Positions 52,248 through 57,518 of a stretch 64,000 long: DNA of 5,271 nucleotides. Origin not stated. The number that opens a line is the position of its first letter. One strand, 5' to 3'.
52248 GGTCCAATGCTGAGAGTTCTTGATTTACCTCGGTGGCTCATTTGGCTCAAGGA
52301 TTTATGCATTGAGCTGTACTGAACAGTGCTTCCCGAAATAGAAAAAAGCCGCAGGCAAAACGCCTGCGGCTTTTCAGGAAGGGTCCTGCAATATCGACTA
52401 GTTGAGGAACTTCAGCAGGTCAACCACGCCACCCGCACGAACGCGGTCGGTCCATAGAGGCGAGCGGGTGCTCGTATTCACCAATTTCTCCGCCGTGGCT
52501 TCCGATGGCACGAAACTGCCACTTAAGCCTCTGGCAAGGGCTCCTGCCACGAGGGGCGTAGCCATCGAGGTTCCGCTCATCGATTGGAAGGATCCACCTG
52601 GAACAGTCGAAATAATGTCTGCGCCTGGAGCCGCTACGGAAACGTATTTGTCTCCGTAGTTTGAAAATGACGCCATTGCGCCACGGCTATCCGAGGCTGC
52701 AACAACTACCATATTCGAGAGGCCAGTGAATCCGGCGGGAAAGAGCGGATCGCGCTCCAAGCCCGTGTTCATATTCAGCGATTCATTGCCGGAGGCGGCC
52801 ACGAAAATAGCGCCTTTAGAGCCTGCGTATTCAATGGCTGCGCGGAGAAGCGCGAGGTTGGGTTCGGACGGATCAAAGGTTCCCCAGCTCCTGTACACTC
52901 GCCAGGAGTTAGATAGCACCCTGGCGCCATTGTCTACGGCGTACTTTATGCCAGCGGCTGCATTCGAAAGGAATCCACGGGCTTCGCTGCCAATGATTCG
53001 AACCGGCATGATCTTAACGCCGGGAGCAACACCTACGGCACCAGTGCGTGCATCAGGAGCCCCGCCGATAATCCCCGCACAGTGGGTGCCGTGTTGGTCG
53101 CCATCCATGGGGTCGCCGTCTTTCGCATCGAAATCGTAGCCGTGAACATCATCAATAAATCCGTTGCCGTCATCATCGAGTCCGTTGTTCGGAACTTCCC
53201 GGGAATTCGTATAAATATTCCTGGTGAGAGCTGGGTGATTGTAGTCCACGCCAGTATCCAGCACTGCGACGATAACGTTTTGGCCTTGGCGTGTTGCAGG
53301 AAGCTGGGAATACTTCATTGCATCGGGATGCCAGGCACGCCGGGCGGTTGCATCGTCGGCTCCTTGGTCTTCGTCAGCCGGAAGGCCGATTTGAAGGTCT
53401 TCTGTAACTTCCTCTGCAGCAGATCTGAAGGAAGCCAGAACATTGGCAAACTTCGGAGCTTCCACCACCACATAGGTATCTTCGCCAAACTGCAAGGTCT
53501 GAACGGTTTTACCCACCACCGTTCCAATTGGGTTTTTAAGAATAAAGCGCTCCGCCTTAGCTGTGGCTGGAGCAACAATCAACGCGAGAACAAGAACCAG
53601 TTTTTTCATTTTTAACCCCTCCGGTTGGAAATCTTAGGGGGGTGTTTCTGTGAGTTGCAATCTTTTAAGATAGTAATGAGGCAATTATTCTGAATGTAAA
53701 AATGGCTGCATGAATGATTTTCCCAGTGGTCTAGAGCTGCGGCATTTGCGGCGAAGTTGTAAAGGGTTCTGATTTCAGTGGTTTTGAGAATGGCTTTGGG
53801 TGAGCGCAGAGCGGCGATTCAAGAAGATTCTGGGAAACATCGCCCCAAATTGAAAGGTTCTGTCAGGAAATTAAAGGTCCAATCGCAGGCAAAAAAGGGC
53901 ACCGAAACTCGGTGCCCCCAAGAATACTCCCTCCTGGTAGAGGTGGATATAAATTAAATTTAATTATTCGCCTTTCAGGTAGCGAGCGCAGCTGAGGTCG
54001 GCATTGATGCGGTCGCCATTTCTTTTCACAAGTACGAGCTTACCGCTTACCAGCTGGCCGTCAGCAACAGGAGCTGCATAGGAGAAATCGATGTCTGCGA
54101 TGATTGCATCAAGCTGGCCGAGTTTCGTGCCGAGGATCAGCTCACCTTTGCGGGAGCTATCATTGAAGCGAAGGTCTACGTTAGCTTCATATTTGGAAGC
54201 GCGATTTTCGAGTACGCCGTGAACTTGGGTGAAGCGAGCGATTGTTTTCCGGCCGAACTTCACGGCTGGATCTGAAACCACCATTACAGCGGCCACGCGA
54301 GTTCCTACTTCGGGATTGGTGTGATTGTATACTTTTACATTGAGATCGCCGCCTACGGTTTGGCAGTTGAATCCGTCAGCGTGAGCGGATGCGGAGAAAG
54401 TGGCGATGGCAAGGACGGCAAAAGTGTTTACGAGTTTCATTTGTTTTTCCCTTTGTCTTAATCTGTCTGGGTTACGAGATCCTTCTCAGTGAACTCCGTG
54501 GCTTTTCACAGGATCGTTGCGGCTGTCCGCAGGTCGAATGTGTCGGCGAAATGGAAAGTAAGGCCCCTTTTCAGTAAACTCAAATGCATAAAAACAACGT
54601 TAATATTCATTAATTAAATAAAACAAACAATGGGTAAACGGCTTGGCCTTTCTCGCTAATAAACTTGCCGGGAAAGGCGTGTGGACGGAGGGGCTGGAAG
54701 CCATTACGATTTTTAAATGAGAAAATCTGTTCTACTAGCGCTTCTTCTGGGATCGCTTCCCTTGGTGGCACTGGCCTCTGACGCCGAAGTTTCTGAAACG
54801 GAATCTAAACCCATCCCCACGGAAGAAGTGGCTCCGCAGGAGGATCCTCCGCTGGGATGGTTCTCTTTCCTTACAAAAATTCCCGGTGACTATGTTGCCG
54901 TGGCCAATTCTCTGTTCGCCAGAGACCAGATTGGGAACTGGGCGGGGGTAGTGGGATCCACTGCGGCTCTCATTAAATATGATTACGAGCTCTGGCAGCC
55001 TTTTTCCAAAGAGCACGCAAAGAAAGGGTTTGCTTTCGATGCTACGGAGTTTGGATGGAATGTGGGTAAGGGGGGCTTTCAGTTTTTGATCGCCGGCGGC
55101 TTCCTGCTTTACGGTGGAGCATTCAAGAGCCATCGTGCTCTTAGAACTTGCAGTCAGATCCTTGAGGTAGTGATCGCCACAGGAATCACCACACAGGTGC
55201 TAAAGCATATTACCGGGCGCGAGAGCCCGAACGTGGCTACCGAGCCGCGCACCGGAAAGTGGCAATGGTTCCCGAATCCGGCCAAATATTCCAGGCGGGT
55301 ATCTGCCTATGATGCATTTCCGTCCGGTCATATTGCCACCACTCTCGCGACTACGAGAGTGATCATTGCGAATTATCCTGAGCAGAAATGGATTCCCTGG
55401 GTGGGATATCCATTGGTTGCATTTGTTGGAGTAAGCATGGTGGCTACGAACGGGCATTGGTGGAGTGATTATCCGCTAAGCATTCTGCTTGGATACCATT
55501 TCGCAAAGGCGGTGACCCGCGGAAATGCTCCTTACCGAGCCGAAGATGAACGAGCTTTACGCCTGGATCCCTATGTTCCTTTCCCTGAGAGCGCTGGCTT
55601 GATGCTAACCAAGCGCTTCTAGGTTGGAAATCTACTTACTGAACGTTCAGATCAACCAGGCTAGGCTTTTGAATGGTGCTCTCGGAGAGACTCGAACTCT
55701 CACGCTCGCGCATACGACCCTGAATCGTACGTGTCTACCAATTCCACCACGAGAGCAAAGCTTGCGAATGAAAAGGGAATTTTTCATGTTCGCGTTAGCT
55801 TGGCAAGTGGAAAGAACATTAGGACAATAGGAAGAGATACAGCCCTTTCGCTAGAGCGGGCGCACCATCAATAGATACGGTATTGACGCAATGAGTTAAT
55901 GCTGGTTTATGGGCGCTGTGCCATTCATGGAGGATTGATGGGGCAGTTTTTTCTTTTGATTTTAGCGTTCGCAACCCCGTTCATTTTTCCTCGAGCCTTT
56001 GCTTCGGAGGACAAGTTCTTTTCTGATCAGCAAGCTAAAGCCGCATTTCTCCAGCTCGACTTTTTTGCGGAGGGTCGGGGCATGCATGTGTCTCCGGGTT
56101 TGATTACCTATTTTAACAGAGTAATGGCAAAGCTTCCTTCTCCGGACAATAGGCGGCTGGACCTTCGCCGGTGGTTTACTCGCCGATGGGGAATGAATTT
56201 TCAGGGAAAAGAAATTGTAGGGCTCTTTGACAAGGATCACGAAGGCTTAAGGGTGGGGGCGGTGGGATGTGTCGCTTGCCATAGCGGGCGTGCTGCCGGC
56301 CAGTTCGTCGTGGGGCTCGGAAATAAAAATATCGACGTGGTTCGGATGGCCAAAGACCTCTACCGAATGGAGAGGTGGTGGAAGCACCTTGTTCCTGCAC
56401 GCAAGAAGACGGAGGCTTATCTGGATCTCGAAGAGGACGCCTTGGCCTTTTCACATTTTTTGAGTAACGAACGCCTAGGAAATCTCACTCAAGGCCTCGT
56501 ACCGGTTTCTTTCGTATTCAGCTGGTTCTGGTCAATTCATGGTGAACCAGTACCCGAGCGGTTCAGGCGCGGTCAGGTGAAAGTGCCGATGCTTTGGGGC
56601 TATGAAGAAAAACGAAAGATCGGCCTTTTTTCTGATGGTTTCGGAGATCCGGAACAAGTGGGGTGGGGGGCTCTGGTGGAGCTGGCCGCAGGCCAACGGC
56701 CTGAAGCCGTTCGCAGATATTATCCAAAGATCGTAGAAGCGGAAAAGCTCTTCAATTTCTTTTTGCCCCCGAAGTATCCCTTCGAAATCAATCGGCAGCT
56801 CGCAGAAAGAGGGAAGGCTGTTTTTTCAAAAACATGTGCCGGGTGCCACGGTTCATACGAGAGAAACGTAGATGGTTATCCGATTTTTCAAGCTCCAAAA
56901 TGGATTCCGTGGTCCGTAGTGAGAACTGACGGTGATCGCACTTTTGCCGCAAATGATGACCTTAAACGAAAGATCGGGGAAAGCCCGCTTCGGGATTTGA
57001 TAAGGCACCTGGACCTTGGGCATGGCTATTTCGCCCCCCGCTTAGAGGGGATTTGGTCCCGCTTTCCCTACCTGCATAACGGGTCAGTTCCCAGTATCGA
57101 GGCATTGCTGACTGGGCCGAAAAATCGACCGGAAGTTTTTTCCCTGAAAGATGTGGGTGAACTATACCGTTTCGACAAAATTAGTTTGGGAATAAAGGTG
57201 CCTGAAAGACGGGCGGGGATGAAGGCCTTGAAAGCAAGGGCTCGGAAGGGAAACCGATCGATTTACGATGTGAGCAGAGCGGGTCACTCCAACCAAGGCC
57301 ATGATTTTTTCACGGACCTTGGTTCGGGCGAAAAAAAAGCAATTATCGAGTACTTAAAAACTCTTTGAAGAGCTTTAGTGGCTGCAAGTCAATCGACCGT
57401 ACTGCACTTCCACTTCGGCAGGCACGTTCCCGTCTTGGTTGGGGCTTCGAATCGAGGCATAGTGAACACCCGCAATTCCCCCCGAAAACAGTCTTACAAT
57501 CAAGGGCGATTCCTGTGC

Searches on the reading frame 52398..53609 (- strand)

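Call 66: search_protein_families(library=pfam, proteins=[window:52398-53609:-], max_evalue=0.00001)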
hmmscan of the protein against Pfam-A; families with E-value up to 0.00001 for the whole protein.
window:52398-53609:- (403 aa): 1 family
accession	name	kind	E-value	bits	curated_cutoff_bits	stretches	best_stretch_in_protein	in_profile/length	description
PF00082.27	Peptidase_S8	-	1.9e-52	178.8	21.8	1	109-380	1-273/288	Subtilase family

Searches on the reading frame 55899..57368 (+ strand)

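Call 66: search_protein_families(library=pfam, proteins=[window:55899-57368:+], max_evalue=0.00001)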
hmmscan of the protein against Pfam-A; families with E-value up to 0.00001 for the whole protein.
window:55899-57368:+ (489 aa): 3 families
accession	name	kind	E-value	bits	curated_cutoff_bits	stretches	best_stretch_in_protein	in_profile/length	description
PF21419.2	RoxA-like_Cyt-c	-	2.3e-15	56.3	26.7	1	376-414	1-38/39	RoxA-like, cytochrome c-like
PF00034.26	Cytochrom_C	-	4.1e-07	31.7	21.3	0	302-324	1-23/90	Cytochrome c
PF13442.11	Cytochrome_CBB3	-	4.5e-07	30.5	27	0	302-339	3-36/68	Cytochrome C oxidase, cbb3-type, subunit III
